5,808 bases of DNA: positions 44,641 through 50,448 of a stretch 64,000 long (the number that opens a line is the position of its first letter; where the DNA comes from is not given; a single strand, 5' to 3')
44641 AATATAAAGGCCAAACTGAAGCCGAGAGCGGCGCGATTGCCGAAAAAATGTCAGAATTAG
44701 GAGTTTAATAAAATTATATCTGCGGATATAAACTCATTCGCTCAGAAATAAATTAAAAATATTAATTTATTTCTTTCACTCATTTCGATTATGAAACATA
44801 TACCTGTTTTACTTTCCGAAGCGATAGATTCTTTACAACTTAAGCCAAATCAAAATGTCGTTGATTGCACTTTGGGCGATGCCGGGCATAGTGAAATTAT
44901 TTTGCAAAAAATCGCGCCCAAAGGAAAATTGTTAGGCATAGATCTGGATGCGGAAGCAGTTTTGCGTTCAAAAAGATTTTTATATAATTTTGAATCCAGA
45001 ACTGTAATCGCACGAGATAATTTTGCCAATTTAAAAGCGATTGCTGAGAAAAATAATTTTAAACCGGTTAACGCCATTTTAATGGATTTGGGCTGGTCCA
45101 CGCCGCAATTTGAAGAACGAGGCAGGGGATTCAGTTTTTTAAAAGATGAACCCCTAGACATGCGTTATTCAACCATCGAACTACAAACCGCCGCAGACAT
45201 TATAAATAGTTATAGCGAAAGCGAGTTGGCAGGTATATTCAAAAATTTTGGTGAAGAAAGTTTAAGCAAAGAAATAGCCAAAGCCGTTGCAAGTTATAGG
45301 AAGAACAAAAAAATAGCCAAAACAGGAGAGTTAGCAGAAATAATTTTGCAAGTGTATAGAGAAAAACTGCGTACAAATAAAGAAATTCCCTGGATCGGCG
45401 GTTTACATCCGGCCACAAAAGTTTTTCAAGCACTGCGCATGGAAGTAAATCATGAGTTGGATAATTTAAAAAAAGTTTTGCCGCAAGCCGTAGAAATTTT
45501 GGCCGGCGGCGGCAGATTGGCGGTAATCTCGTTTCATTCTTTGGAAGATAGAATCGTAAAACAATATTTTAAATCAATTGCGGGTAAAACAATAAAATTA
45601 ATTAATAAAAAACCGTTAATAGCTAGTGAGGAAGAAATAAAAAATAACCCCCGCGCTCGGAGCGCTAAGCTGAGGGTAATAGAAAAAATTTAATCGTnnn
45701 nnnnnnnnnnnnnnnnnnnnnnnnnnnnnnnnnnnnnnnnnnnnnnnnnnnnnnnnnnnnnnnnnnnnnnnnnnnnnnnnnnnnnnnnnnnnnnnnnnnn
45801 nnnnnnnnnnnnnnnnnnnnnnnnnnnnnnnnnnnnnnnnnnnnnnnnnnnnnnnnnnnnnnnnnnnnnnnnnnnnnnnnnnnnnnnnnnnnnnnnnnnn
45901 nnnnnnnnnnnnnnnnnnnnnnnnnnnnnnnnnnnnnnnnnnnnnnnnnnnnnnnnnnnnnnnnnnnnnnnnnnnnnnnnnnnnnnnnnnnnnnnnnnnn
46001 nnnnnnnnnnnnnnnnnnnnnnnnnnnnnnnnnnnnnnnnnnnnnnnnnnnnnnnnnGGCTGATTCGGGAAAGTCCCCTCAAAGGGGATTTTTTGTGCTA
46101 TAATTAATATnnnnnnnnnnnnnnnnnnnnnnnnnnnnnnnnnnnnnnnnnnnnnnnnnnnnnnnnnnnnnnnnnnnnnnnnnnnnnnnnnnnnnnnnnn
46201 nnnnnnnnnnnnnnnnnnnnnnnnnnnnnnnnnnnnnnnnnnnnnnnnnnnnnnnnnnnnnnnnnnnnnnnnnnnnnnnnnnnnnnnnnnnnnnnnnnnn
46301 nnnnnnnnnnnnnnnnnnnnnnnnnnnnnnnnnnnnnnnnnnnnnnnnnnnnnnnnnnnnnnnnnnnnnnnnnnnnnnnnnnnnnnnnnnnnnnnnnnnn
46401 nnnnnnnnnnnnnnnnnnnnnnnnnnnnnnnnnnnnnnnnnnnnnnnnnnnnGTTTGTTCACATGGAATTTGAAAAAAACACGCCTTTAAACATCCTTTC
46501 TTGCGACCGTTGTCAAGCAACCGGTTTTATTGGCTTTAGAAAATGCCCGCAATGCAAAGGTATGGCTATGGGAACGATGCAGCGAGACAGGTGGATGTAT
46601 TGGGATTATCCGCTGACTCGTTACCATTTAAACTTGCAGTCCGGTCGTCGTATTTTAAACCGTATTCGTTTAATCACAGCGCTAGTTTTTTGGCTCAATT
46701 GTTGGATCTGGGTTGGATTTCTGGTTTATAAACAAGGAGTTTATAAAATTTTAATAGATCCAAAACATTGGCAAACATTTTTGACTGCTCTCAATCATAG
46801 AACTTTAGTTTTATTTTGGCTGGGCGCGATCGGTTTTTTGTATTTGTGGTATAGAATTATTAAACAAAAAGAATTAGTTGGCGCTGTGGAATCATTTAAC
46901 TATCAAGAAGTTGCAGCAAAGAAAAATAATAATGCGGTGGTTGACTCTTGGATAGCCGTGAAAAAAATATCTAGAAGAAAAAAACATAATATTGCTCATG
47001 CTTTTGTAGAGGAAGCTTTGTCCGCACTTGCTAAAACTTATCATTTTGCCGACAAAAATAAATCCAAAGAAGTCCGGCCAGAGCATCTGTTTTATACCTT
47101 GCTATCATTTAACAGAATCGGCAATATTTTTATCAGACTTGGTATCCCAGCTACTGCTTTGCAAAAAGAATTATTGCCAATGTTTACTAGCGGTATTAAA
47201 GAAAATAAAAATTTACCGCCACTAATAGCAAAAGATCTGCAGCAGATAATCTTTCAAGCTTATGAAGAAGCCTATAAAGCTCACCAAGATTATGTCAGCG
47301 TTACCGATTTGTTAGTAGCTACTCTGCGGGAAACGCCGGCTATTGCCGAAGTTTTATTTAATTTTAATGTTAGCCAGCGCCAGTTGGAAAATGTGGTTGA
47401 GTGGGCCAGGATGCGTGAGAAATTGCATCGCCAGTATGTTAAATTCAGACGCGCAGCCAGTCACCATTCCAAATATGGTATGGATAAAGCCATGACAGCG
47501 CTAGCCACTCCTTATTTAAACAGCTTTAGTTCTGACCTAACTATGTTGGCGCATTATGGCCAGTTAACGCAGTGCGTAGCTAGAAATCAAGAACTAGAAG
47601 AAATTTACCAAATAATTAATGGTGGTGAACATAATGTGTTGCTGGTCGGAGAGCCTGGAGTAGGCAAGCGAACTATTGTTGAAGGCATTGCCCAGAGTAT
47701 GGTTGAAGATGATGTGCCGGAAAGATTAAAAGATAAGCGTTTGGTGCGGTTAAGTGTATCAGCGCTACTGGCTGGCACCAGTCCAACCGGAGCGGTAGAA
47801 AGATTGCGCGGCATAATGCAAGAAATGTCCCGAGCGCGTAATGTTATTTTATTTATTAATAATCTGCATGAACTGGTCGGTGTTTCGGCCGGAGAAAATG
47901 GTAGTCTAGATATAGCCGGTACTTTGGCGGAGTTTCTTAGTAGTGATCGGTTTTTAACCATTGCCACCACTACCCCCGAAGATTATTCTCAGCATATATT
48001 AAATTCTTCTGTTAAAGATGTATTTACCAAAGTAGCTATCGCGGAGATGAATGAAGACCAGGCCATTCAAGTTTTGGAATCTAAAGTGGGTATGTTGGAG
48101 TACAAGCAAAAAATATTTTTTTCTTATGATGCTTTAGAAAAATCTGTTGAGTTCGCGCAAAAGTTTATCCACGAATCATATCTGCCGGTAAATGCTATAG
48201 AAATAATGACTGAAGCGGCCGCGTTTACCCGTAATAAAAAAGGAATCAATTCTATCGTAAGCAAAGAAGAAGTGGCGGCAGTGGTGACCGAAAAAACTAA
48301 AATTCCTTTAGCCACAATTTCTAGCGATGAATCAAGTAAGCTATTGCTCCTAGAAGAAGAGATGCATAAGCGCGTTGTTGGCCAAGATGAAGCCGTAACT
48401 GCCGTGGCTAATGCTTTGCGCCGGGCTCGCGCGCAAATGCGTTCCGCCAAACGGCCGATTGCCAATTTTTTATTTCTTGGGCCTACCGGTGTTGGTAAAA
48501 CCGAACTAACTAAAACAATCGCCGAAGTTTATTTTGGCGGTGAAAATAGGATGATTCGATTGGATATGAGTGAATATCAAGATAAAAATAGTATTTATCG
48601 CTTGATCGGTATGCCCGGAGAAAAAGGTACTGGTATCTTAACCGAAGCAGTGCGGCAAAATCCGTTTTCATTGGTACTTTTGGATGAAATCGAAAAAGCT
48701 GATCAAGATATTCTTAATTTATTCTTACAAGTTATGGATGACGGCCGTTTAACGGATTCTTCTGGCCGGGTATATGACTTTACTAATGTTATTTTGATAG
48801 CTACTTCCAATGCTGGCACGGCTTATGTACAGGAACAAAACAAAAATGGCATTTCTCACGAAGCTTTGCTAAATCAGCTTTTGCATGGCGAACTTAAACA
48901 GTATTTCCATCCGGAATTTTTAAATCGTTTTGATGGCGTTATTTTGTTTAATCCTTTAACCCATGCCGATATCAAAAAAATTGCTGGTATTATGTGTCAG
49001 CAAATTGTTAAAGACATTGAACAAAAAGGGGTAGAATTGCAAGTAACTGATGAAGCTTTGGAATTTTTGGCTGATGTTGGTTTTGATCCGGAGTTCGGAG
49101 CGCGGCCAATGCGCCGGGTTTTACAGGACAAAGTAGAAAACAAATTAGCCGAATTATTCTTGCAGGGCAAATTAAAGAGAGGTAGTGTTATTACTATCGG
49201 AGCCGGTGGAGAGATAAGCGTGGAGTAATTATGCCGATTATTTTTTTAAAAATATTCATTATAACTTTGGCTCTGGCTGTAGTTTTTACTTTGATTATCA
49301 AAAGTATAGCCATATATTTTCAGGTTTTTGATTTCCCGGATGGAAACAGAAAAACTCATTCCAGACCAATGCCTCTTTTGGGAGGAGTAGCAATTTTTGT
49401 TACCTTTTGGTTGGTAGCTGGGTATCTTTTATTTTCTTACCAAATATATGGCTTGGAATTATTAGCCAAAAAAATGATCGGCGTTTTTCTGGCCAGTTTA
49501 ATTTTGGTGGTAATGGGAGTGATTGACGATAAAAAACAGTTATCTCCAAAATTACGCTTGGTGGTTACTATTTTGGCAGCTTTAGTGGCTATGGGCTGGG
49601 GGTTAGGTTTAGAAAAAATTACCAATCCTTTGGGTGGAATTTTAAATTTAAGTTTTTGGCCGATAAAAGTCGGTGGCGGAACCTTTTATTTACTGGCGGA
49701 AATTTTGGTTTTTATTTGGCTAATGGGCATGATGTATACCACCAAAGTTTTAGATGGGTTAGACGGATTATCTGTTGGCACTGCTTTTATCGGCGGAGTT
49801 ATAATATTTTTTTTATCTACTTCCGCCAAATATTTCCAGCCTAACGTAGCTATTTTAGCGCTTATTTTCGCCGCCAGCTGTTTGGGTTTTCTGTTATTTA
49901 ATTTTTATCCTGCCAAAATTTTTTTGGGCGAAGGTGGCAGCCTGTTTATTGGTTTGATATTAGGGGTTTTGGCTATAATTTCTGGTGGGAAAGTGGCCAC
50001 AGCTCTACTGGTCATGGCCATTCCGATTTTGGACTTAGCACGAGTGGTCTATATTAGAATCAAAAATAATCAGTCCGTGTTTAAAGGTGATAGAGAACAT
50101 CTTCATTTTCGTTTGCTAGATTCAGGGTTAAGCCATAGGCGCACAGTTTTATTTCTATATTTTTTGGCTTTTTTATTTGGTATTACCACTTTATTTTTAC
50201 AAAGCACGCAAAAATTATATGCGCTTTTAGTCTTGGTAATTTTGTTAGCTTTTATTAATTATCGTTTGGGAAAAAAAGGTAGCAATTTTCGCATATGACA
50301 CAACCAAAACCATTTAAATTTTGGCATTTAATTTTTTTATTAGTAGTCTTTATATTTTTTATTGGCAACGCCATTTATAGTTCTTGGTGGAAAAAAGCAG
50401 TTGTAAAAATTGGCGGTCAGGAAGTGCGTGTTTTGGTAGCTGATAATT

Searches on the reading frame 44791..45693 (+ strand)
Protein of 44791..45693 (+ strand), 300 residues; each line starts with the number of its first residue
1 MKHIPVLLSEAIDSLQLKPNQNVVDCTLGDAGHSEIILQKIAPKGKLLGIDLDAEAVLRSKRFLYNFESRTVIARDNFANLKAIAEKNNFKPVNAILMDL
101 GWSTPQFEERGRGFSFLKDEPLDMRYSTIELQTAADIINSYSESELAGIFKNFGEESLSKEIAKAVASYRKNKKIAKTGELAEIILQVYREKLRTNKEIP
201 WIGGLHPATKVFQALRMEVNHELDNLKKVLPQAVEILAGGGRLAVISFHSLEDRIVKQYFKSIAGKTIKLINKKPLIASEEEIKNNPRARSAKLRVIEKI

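Call 70: search_protein_families(library=pfam, proteins=[window:44791-45693:+], max_evalue=0.001)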
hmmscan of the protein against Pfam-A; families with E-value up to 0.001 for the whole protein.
window:44791-45693:+ (300 aa): 2 families
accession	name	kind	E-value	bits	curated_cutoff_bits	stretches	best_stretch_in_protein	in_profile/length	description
PF01795.25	Methyltransf_5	-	2.7e-102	342.9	27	1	2-300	3-309/309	MraW methylase family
PF01728.25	FtsJ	-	0.00088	19.7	24.1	0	8-102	9-101/181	FtsJ-like methyltransferase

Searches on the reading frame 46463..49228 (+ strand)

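Call 70: search_protein_families(library=pfam, proteins=[window:46463-49228:+], max_evalue=0.001)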
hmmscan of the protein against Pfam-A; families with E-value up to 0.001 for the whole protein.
window:46463-49228:+ (921 aa): 20 families
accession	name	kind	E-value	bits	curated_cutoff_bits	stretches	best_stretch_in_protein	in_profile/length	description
PF07724.20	AAA_2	-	4.5e-52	176.9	27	1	664-824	1-164/166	AAA domain (Cdc48 subfamily)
PF10431.15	ClpB_D2-small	-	2e-25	89.1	21.9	1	832-912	1-81/81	C-terminal, D2-small domain, of ClpB protein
PF00004.35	AAA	-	2e-20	74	21.2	2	392-512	1-118/131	ATPase family associated with various cellular activities (AAA)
PF07728.20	AAA_5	-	6.8e-16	59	22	1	668-786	1-125/139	AAA domain (dynein-related subfamily)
PF13191.12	AAA_16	-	1.5e-10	42.2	32.6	1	371-417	2-52/167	AAA ATPase domain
PF00158.32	Sigma54_activat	-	3.7e-08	33.7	20.2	1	650-785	6-144/168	Sigma-54 interaction domain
PF01078.27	Mg_chelatase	-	1.7e-07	31.3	20.3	0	375-417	8-50/207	Magnesium chelatase, subunit ChlI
PF17871.7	AAA_lid_9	-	4.1e-07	30.3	22.8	1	531-597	2-68/104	AAA lid domain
PF12775.13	AAA_7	-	3.1e-06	27.3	25.8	0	667-730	34-97/181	P-loop containing dynein motor region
PF20030.5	bpMoxR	-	1.2e-05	25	27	0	668-763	33-126/205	MoxR domain in the MoxR-vWA-beta-propeller ternary systems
PF20720.3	nSTAND3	-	3.1e-05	24.2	27.2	0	377-417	6-45/155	Novel STAND NTPase 3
PF05496.18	RuvB_N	-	4e-05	23.9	27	0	637-688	8-55/159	Holliday junction DNA helicase RuvB P-loop domain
PF02367.23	TsaE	-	9.3e-05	22.8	26.6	0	653-689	8-44/128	Threonylcarbamoyl adenosine biosynthesis protein TsaE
PF13401.12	AAA_22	-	0.00011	22.9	27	0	671-760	10-110/130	AAA domain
PF05673.19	DUF815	-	0.00012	21.7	23.8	0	383-417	46-81/249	Protein of unknown function (DUF815)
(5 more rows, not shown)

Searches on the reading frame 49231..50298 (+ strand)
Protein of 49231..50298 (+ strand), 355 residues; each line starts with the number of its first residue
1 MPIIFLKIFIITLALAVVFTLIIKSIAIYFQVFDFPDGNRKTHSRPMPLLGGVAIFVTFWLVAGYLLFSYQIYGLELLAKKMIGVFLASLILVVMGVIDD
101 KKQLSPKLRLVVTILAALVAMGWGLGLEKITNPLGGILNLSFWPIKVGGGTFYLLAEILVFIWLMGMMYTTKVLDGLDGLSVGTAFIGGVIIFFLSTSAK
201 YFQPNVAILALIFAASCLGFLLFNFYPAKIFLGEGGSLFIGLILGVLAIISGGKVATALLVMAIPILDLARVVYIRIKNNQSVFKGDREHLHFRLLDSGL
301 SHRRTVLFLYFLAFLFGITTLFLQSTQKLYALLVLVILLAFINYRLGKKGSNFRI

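Call 71: search_protein_families(library=pfam, proteins=[window:49231-50298:+], max_evalue=0.001)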
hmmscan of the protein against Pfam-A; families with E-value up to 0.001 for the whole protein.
window:49231-50298:+ (355 aa): 1 family
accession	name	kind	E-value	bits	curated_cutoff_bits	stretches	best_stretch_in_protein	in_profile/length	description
PF00953.26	Glycos_transf_4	-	5.7e-31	108.1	27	1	83-251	2-159/160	Glycosyl transferase family 4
